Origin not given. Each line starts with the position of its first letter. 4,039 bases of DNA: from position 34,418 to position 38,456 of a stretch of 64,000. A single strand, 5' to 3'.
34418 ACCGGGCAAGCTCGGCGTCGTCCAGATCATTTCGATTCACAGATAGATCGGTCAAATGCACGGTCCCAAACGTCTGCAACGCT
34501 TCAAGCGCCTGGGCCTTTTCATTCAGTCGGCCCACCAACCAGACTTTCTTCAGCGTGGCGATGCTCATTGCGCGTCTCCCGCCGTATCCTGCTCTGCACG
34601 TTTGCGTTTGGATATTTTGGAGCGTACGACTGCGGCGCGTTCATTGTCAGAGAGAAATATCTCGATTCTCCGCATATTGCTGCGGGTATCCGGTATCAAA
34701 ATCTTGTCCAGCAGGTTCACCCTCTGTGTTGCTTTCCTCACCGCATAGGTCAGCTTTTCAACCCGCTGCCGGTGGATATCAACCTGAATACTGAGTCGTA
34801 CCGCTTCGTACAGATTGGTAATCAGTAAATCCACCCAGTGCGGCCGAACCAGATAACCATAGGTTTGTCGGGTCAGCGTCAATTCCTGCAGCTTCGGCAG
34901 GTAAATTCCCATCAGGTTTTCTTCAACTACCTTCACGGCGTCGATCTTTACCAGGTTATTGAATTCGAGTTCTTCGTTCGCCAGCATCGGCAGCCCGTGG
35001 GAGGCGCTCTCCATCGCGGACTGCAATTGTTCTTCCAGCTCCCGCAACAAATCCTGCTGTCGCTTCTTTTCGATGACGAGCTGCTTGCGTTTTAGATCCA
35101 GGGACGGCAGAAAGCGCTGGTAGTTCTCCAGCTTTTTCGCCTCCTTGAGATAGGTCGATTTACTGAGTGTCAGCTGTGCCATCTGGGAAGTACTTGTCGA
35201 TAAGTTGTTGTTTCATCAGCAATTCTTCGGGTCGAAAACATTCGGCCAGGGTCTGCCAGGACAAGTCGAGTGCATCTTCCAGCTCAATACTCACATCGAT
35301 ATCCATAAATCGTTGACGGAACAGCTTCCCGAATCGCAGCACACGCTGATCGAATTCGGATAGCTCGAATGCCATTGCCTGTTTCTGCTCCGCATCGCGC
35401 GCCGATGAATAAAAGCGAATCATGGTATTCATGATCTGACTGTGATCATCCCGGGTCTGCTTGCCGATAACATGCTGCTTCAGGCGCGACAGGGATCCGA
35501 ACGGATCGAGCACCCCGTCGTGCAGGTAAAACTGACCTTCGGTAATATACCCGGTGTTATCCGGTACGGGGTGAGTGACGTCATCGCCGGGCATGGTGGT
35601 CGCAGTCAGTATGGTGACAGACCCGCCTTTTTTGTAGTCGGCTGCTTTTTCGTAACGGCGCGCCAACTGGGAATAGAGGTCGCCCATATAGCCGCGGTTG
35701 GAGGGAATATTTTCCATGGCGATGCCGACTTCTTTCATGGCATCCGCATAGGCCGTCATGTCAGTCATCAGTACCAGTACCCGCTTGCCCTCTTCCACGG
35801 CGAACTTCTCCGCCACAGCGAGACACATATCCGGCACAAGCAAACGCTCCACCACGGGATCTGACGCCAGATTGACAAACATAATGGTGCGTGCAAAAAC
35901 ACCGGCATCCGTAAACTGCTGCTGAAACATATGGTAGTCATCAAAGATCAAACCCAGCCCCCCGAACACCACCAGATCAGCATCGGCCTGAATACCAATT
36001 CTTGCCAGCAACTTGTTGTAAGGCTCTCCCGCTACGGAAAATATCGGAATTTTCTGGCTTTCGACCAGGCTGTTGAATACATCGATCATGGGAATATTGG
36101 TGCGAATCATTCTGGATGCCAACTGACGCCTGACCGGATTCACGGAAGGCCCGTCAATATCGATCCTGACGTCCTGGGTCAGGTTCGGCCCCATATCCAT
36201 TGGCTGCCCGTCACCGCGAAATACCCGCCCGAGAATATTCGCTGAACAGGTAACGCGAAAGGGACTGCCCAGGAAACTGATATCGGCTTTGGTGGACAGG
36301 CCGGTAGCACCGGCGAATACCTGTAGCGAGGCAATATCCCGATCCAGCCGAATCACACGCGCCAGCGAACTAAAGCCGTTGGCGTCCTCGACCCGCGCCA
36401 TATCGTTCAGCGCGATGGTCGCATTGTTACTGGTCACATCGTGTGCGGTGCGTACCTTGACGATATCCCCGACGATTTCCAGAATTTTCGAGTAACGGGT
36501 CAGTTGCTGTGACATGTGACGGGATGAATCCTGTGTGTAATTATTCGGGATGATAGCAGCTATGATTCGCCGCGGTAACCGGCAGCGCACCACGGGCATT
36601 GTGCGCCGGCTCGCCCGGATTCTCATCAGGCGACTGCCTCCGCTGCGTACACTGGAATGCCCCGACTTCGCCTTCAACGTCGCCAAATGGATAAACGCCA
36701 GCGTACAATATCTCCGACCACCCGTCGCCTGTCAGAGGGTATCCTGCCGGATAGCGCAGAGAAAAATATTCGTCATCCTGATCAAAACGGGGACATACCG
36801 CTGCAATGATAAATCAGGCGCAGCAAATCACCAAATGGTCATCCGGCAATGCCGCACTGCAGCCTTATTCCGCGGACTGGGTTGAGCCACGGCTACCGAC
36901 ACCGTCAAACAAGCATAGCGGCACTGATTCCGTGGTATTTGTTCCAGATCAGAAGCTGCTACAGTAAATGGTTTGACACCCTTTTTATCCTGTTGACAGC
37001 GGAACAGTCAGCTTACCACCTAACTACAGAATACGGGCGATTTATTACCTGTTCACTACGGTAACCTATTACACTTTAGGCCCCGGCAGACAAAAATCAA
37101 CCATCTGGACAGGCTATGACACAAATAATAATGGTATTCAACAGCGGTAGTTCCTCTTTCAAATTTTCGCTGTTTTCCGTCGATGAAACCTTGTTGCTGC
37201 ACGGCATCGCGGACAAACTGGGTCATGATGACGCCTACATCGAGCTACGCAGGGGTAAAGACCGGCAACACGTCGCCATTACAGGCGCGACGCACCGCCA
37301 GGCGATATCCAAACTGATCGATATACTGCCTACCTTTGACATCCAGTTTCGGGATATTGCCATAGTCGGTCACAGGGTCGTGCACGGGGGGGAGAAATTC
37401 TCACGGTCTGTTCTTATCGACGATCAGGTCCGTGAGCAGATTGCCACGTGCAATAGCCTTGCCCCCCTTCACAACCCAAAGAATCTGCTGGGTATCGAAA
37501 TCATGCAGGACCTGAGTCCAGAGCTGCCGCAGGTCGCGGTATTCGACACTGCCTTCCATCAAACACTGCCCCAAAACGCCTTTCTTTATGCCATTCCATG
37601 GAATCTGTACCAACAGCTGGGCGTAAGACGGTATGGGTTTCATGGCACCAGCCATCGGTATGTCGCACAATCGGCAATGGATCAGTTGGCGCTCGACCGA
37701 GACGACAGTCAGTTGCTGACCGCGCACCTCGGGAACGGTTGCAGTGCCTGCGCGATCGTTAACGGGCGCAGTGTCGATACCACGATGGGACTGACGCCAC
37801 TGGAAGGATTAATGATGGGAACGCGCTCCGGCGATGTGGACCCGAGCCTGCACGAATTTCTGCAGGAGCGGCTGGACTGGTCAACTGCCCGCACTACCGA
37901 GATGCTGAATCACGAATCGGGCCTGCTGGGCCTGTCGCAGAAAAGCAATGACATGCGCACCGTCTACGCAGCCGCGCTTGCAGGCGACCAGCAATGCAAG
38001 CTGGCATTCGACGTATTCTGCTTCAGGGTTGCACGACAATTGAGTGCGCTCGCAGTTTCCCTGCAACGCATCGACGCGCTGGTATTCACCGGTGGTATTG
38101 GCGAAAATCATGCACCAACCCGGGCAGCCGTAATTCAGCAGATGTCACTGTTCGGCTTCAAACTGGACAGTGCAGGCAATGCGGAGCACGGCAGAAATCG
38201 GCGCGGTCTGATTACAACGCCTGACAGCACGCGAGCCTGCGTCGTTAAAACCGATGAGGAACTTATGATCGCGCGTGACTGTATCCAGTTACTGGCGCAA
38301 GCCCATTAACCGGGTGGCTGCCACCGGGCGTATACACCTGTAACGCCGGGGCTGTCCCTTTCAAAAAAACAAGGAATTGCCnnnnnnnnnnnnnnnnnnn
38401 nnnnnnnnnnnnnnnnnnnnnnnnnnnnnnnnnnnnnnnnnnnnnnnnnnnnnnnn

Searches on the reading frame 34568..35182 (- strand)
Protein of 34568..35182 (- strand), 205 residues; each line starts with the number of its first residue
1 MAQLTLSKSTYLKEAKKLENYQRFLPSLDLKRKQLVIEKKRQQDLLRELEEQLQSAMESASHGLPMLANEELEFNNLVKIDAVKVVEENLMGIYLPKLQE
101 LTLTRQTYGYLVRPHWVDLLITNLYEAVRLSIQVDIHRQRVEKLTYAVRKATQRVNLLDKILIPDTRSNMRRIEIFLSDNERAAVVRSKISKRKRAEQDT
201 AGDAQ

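Call 58: search_protein_families(library=pfam, proteins=[window:34568-35182:-], max_evalue=0.00001)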
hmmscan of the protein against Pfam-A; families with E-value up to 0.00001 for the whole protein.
window:34568-35182:- (205 aa): 1 family
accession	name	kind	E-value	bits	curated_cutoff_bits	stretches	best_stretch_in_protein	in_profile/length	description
PF01813.22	ATP-synt_D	-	6.3e-34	118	25.7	1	13-192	4-195/196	ATP synthase subunit D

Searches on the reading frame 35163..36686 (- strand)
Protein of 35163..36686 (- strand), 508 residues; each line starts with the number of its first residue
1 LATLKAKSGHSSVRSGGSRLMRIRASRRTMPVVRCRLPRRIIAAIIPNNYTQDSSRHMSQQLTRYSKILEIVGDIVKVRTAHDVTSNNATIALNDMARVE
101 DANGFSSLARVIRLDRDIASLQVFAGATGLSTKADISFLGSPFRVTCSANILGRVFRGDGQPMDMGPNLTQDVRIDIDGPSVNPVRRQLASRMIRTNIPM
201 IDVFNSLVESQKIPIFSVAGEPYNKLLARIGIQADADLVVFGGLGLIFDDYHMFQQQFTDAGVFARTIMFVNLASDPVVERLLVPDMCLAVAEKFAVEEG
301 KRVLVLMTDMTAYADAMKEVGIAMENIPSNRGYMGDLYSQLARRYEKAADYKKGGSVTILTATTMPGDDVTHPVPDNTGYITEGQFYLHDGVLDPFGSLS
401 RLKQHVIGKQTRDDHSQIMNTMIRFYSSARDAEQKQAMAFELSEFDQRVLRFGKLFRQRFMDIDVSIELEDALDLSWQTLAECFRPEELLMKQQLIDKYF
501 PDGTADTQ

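Call 58: search_protein_families(library=pfam, proteins=[window:35163-36686:-], max_evalue=0.00001)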
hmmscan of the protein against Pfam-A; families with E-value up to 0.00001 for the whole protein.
window:35163-36686:- (508 aa): 2 families
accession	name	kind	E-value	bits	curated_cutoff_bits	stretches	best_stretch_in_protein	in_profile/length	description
PF00006.31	ATP-synt_ab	-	3.1e-50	171.2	29.5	1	198-389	2-194/213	ATP synthase alpha/beta family, nucleotide-binding domain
PF22919.1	ATP-synt_VA_C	-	6.5e-18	65.1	24.7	1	407-499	3-100/101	C-terminal domain of V and A type ATP synthase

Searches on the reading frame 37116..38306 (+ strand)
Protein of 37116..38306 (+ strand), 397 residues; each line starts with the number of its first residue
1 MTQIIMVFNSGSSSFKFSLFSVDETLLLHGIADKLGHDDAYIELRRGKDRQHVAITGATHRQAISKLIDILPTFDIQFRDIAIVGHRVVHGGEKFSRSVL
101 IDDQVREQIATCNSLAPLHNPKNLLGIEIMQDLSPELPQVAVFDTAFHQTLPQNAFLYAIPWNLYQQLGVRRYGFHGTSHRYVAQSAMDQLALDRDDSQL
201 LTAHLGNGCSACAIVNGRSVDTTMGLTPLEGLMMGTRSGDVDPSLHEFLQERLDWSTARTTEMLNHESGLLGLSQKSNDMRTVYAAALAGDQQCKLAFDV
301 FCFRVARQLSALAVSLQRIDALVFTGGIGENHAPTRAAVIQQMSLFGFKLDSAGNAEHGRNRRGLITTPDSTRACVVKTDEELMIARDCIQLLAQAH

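Call 32: search_protein_families(library=pfam, proteins=[window:37116-38306:+], max_evalue=0.00001)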
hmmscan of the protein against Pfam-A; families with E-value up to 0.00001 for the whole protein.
window:37116-38306:+ (397 aa): 1 family
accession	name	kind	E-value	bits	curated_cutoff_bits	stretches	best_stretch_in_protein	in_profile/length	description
PF00871.23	Acetate_kinase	-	1e-136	456.1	22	1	5-387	2-392/392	Acetokinase family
